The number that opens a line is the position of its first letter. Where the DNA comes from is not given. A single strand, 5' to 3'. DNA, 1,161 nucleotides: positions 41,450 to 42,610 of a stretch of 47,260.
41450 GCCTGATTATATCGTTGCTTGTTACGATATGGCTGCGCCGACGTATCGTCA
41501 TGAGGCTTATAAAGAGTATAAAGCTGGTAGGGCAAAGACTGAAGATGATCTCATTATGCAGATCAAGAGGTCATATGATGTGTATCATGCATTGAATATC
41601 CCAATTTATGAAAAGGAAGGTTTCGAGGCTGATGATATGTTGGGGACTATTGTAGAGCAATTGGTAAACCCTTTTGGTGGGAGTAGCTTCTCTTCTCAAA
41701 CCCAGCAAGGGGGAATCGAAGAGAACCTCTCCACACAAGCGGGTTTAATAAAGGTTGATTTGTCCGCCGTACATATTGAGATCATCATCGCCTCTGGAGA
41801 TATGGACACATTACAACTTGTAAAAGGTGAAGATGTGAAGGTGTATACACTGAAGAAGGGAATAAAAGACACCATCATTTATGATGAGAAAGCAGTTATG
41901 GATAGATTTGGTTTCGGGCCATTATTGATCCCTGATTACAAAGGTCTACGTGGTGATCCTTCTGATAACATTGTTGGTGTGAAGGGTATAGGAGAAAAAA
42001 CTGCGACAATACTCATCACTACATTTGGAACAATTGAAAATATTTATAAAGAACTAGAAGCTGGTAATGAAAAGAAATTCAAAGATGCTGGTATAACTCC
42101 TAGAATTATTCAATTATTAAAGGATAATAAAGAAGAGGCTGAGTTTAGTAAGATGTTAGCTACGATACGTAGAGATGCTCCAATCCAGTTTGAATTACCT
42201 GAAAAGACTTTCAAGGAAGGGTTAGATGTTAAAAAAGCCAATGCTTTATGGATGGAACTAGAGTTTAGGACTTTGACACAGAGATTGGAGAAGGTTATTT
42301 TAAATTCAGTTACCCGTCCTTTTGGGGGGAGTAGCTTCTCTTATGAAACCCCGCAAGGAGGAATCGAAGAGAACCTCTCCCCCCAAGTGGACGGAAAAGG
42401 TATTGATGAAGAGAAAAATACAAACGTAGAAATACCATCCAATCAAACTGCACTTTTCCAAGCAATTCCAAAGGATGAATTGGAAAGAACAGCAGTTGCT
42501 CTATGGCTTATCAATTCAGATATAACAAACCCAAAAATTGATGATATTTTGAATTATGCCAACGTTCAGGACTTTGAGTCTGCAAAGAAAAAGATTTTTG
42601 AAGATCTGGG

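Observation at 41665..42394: Two in-frame copies of a GC-rich ~80-nt palindromic element inside polA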

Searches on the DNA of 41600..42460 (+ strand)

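Call 50: build_rna_model(alignment_id=A5)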
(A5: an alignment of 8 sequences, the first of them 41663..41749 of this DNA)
Model R1 built from alignment A5 (8 sequences, 117 columns); structure: RNAalifold consensus.
model positions 87; base pairs 28; branch points 0; effective number of sequences 1.29; information 0.654 bits per position. Calibrated on 0.2 Mb of random sequence (short: E-values are rough).
structure used (alignment columns):
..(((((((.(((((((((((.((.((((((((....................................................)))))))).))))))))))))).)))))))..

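Call 51: search_with_rna_model(model_id=R1, sources=[window, L001, L012, L013, L014, L015, L016, L017, L018, L019, L020], max_evalue=10)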
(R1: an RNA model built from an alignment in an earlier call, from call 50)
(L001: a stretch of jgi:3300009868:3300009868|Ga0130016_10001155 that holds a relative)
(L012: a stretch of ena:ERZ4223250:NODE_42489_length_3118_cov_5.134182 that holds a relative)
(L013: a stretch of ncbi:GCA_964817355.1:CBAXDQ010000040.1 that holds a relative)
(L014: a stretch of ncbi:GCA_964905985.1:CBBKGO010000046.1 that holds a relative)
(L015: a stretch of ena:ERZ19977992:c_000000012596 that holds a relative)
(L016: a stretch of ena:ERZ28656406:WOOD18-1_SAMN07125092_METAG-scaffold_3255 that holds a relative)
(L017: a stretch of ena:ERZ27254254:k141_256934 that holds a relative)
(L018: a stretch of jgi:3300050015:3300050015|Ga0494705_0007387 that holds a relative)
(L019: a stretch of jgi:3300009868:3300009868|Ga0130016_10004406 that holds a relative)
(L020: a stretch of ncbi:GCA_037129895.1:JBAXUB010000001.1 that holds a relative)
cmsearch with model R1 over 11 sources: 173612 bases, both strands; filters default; matches with E-value up to 10: 26.
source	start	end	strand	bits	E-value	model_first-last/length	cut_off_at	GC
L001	10507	10593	-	110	2.8e-27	1-87/87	no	0.61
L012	632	718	+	106.2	3e-26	1-87/87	no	0.56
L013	2909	2995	+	101.3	6.7e-25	1-87/87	no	0.61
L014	1987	2073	+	101.3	6.7e-25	1-87/87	no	0.61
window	42311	42397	+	100.9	8.7e-25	1-87/87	no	0.54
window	41663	41749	+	95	3.7e-23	1-87/87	no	0.49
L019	9816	9932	-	93.3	1.1e-22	1-87/87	no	0.68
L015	10384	10467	+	85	2e-20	1-87/87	no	0.63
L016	5617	5700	+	85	2e-20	1-87/87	no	0.63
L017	4936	5019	+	85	2e-20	1-87/87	no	0.63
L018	2715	2798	-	82.2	1.2e-19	1-87/87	no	0.62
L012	1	70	+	67.8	1e-15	18-87/87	5'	0.49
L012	632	718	-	48.4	2.2e-10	1-87/87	no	0.56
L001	10507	10593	+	47.5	3.9e-10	1-87/87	no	0.61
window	42311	42397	-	43.9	3.9e-09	1-87/87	no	0.54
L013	2909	2995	-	42.9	7.4e-09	1-87/87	no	0.61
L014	1987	2073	-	42.9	7.4e-09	1-87/87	no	0.61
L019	9816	9932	+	37.9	1.7e-07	1-87/87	no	0.68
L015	10384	10467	-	29.6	3.2e-05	1-87/87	no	0.63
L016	5617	5700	-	29.6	3.2e-05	1-87/87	no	0.63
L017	4936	5019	-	29.6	3.2e-05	1-87/87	no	0.63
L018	2715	2798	+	28.3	7.4e-05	1-87/87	no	0.62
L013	1592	1669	-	21.6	0.005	1-87/87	no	0.58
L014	670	747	-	21.6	0.005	1-87/87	no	0.58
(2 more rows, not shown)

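Call 60: search_with_rna_model(model_id=R1, sources=[L021, L022], max_evalue=1, show_alignments=2)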
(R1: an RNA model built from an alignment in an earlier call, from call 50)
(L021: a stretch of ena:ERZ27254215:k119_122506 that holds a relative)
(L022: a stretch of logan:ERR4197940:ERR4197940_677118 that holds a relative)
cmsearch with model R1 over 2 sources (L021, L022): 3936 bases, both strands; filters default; matches with E-value up to 1: 4.
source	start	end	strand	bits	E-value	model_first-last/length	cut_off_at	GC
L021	1680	1766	+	96.2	3.8e-25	1-87/87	no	0.57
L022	704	790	+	87.3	1.1e-22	1-87/87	no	0.6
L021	1680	1766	-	40.3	8.2e-10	1-87/87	no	0.57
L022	704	790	-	29.8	6.3e-07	1-87/87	no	0.6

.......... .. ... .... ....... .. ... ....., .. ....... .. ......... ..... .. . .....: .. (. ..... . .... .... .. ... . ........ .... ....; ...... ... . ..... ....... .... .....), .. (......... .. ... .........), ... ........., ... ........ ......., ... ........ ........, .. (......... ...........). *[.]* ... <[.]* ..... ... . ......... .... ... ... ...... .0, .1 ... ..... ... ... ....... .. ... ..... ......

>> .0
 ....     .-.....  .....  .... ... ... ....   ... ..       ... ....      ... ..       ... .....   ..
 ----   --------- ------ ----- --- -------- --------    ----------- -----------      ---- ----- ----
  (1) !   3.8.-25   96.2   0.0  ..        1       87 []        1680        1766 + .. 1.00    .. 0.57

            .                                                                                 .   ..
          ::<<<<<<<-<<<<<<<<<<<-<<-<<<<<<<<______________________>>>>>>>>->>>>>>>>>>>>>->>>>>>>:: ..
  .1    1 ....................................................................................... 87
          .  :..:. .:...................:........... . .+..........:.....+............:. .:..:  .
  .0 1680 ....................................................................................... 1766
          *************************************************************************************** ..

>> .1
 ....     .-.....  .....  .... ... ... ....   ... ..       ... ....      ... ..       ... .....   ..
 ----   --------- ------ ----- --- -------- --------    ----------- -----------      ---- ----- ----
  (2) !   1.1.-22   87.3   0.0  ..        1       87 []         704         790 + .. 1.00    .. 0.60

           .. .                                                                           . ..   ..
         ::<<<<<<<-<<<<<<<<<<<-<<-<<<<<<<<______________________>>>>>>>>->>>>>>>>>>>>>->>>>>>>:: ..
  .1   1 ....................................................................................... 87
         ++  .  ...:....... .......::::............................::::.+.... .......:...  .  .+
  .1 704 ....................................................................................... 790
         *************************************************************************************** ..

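Call 88: search_with_rna_model(model_id=R1, sources=[window, L001, L012, L013, L015, L018, L019, L021, L022], max_evalue=1e-17, make_alignment=true)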
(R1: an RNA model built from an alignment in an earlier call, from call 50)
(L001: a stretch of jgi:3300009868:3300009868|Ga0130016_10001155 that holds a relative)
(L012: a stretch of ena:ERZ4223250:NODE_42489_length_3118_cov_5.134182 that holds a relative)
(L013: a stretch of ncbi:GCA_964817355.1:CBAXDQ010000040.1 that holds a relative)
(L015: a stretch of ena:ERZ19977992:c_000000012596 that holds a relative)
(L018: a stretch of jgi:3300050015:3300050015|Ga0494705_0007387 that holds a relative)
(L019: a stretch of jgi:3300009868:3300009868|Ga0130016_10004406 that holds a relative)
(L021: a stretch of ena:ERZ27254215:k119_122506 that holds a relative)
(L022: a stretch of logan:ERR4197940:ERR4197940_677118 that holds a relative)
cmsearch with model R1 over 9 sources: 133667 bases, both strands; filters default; matches with E-value up to 1e-17: 10.
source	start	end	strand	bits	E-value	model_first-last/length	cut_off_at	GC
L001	10507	10593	-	110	2.1e-27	1-87/87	no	0.61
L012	632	718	+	106.2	2.3e-26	1-87/87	no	0.56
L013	2909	2995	+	101.3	5.2e-25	1-87/87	no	0.61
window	42311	42397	+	100.9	6.7e-25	1-87/87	no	0.54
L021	1680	1766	+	96.2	1.3e-23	1-87/87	no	0.57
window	41663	41749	+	95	2.8e-23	1-87/87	no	0.49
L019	9816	9932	-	93.3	8.3e-23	1-87/87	no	0.68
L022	704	790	+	87.3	3.7e-21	1-87/87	no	0.6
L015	10384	10467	+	85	1.5e-20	1-87/87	no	0.63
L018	2715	2798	-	82.2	9.3e-20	1-87/87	no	0.62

Alignment A7: 10 matches aligned to the model, 117 columns, each read 5' to 3' on its own strand. Consensus structure (alignment columns), stored with it:
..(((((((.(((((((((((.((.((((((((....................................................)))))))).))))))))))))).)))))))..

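Call 93: search_with_rna_model(model_id=R1, sources=[L023], max_evalue=10)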
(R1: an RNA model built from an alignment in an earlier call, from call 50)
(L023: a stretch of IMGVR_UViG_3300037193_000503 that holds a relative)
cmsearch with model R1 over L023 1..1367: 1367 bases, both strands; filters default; matches with E-value up to 10: 0.
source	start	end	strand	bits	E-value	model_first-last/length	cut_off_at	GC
